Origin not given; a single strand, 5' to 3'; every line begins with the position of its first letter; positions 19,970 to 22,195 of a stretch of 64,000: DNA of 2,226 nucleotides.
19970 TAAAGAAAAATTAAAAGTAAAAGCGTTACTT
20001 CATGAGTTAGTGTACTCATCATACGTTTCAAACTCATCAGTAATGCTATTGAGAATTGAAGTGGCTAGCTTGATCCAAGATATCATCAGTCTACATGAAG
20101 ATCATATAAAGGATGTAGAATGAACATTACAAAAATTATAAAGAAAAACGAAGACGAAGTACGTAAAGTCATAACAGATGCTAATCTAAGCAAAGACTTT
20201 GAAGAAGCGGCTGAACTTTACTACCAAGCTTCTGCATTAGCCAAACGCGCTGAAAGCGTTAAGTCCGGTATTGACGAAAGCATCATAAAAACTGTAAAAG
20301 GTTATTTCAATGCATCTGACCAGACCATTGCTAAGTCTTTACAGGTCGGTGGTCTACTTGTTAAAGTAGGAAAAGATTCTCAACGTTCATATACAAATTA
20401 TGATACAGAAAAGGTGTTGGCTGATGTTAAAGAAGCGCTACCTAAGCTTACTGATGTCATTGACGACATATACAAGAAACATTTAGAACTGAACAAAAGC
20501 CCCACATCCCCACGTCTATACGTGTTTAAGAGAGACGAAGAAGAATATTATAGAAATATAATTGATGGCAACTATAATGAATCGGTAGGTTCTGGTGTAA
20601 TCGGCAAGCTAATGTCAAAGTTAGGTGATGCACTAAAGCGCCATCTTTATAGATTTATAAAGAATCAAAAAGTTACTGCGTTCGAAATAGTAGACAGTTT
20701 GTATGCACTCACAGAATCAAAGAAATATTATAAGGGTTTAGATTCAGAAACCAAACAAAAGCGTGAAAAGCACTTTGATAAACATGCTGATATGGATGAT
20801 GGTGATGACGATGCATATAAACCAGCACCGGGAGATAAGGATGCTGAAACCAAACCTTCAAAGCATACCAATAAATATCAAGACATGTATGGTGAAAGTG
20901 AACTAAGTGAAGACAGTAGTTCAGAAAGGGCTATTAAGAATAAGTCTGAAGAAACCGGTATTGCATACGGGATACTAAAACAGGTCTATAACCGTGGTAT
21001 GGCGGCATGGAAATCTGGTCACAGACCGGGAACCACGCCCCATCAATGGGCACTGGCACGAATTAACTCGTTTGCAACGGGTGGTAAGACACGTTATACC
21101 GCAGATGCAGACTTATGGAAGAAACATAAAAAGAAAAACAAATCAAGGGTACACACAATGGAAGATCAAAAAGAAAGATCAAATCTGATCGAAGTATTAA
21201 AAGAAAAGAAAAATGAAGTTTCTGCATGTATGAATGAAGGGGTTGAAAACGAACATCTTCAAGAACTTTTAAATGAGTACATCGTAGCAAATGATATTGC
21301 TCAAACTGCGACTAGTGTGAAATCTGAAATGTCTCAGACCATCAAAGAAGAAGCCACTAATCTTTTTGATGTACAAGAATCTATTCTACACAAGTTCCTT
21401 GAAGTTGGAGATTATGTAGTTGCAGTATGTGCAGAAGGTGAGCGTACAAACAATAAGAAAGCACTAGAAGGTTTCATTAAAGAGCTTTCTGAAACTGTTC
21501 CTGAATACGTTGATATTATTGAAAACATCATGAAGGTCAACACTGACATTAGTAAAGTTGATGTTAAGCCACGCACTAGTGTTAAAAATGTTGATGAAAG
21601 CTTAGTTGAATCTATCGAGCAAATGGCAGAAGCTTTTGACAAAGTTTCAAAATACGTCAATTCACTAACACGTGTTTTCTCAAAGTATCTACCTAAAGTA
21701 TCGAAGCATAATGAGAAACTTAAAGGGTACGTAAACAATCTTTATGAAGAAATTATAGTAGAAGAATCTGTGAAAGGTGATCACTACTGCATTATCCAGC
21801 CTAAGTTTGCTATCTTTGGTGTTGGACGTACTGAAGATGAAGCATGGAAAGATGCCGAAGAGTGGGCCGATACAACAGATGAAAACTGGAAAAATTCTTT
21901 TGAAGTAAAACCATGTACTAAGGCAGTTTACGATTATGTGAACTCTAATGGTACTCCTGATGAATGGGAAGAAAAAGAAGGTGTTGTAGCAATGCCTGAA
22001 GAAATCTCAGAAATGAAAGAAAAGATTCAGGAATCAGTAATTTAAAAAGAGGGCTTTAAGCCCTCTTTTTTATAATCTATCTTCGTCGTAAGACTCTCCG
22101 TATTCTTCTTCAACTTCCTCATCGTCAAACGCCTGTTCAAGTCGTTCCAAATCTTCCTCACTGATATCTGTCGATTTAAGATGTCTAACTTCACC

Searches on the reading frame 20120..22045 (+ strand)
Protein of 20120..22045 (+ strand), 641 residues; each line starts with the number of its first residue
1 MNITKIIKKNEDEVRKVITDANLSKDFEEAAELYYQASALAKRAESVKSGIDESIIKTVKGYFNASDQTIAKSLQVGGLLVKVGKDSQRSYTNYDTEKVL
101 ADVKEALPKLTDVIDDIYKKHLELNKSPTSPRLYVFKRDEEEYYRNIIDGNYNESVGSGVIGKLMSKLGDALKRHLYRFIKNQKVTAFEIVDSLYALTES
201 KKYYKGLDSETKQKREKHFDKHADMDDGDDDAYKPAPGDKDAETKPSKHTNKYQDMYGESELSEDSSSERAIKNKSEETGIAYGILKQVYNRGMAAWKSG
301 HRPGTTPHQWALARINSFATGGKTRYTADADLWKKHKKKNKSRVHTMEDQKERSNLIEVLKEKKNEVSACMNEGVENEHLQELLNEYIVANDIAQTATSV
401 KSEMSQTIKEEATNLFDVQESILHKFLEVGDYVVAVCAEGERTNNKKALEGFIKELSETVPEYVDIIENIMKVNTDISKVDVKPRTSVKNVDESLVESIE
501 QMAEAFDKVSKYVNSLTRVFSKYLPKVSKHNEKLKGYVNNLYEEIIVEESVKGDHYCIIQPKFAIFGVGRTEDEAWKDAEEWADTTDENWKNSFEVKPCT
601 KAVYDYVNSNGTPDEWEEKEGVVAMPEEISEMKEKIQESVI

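Call 58: search_protein_families(library=pfam, proteins=[window:20120-22045:+], max_evalue=0.001)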
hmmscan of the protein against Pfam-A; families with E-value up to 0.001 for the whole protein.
window:20120-22045:+ (641 aa): 1 family
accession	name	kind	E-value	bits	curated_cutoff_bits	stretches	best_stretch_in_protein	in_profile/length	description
PF19141.5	DUF5824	-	5.9e-21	75.4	25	1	201-331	2-123/127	Family of unknown function (DUF5824)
